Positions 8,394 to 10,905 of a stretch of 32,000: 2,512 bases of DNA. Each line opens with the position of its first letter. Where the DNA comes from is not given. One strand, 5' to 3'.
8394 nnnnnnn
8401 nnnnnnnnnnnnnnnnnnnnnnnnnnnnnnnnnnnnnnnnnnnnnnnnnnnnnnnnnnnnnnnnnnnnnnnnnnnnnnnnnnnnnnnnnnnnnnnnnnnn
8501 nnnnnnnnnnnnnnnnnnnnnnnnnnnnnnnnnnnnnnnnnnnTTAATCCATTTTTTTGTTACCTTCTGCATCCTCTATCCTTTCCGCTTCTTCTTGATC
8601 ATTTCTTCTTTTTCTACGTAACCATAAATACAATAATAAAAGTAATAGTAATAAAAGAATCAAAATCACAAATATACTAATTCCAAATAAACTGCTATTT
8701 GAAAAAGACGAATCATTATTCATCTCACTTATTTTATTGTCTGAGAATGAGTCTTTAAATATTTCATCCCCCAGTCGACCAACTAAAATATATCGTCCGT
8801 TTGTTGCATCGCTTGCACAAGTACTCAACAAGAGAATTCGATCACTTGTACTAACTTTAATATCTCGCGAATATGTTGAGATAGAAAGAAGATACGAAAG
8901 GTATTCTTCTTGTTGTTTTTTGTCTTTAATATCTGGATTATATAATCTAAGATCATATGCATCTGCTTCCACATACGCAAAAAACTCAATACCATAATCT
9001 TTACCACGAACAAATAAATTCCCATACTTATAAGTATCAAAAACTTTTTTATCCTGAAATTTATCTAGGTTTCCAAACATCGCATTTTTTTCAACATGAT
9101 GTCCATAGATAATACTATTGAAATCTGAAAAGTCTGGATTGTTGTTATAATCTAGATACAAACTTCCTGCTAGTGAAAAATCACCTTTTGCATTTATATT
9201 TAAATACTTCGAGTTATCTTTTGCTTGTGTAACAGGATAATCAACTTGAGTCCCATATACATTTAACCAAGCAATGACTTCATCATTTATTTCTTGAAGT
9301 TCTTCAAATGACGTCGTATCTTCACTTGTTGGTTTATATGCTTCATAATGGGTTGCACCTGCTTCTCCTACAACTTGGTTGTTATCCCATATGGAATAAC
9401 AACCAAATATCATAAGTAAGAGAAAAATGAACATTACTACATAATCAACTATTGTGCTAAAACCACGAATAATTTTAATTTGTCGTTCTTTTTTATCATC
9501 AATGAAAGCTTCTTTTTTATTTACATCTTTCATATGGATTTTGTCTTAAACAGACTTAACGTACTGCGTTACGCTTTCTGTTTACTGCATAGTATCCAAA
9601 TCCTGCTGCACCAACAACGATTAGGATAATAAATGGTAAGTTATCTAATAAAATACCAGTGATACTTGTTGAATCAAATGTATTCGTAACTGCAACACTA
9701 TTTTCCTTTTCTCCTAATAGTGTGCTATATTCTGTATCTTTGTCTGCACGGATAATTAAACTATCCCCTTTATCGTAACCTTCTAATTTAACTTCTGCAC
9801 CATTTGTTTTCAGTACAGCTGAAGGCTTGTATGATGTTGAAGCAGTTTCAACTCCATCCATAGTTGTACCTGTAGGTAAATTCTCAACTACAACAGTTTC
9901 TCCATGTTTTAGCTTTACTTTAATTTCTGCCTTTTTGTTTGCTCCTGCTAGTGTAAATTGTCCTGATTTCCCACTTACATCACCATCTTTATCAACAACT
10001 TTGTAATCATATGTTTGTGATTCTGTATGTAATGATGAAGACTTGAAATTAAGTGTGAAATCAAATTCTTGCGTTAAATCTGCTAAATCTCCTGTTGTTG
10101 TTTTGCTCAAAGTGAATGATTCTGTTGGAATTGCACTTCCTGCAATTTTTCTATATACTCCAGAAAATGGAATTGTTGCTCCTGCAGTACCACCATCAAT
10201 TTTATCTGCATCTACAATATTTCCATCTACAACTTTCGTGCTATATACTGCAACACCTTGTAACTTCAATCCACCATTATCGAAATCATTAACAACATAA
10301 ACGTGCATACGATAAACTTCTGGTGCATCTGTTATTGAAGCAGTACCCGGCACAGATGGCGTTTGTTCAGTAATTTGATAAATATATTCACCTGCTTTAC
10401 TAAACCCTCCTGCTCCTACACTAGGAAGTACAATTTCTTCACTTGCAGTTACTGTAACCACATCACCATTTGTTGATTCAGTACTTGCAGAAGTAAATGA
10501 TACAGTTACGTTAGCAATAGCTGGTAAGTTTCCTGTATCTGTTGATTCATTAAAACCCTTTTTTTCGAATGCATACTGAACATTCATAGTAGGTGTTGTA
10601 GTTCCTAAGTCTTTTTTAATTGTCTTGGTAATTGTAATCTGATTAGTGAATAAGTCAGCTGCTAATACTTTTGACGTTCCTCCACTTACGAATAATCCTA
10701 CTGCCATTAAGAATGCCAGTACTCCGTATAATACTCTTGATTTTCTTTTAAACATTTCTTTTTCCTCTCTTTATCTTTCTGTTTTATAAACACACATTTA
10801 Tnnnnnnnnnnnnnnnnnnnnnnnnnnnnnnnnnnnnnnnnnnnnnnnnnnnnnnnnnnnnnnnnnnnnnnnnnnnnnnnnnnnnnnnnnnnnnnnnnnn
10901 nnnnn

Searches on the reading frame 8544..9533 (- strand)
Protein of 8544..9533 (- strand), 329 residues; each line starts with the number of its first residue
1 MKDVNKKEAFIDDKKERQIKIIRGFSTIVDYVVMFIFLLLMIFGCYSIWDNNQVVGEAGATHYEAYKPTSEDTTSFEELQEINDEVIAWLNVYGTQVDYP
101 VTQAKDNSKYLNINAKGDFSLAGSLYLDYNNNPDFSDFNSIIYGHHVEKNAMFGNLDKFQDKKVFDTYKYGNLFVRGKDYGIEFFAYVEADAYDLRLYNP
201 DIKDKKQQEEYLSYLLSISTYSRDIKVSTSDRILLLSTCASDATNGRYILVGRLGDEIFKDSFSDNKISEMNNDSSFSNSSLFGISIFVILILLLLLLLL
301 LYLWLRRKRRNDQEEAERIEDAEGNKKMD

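Call 3: search_protein_families(library=pfam, proteins=[window:8544-9533:-], max_evalue=0.01)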
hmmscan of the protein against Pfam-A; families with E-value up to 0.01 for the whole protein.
window:8544-9533:- (329 aa): 3 families
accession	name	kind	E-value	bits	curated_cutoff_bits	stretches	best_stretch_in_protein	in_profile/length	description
PF04203.18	Sortase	-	2.5e-10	40.6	26.6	1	91-254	2-124/125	Sortase domain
PF17410.7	Stevor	-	2.6e-05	24.4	25.4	1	275-311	226-263/275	Subtelomeric Variable Open Reading frame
PF06143.16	Baculo_11_kDa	-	0.0022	18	28.4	0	281-317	36-72/84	Baculovirus 11 kDa family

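Call 4: search_protein_families(library=ncbifam, proteins=[window:8544-9533:-], max_evalue=0.01)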
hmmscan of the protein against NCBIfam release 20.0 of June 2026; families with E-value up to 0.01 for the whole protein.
window:8544-9533:- (329 aa): 7 families
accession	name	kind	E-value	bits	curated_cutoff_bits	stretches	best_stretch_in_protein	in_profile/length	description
TIGR03064.1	sortase_srtB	equivalog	6e-57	192.7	153.75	1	21-249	3-234/235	class B sortase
NF040525.1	SrtB_LPKTxSAVK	exception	1.9e-22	79.5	200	1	65-245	40-229/261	class B sortase, LPKTxAVK-specific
TIGR01478.1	STEVOR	paralog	1.6e-05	24.3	166.65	1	276-314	260-299/308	STEVOR family variant surface protein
NF042931.1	SAG1386_EF1546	equivalog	0.0016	18.5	80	0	272-323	19-70/158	SAG1386/EF1546 family surface-associated protein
NF045937.1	MSC_0624_12TM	equivalog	0.0024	16.5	70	0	272-308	142-178/445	MSC_0624 family F1-like ATPase-associated membrane protein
NF041023.1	PP0621_fam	subfamily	0.0027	18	45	0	292-322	4-34/71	PP0621 family protein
NF045849.1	ICE_MMCAP2_0565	equivalog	0.0052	16.4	40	0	284-317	17-50/80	Mbov_0395 family pilin-like conjugal transfer protein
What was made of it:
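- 8544..9533 (-): 329-aa class B sortase with N- and C-terminal membrane segments. TIGR03064 sortase_srtB, 192.7 bits against a cut-off of 153.75 (call 4).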

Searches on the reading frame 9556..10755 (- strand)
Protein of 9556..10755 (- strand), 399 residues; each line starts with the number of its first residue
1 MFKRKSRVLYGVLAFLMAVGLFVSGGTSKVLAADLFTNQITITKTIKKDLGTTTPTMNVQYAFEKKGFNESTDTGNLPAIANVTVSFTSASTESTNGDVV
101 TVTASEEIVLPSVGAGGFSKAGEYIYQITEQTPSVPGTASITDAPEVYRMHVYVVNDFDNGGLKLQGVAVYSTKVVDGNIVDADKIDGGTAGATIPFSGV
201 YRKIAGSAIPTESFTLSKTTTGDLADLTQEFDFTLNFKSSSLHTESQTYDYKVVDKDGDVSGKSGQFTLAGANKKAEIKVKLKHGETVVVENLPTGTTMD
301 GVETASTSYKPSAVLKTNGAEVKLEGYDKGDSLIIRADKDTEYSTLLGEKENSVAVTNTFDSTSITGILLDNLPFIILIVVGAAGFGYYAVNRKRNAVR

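Call 3: search_protein_families(library=pfam, proteins=[window:9556-10755:-], max_evalue=0.01)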
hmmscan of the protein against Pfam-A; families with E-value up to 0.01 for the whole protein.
window:9556-10755:- (399 aa): 1 family
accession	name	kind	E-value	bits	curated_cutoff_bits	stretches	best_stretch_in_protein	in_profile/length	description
PF24547.1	DUF7601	-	3.6e-13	50.6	27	1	214-316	3-91/116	Domain of unknown function (DUF7601)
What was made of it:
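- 9556..10755 (-): 399-aa putative backbone pilin with the sorting signal STSITG-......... DUF7601 hit (call 3).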

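Call 4: search_protein_families(library=ncbifam, proteins=[window:9556-10755:-], max_evalue=0.01)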
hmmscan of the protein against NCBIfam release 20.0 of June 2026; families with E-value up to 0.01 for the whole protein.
window:9556-10755:- (399 aa): 2 families
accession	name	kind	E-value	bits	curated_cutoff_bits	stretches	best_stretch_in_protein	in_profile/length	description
NF033396.0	pilus_ancill_1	equivalog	3.7e-08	32.3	600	1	211-312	584-670/737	pilus ancillary protein 1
TIGR03786.1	strep_pil_rpt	domain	0.0021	18.3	31.85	1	118-164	6-48/70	streptococcal pilin isopeptide linkage domain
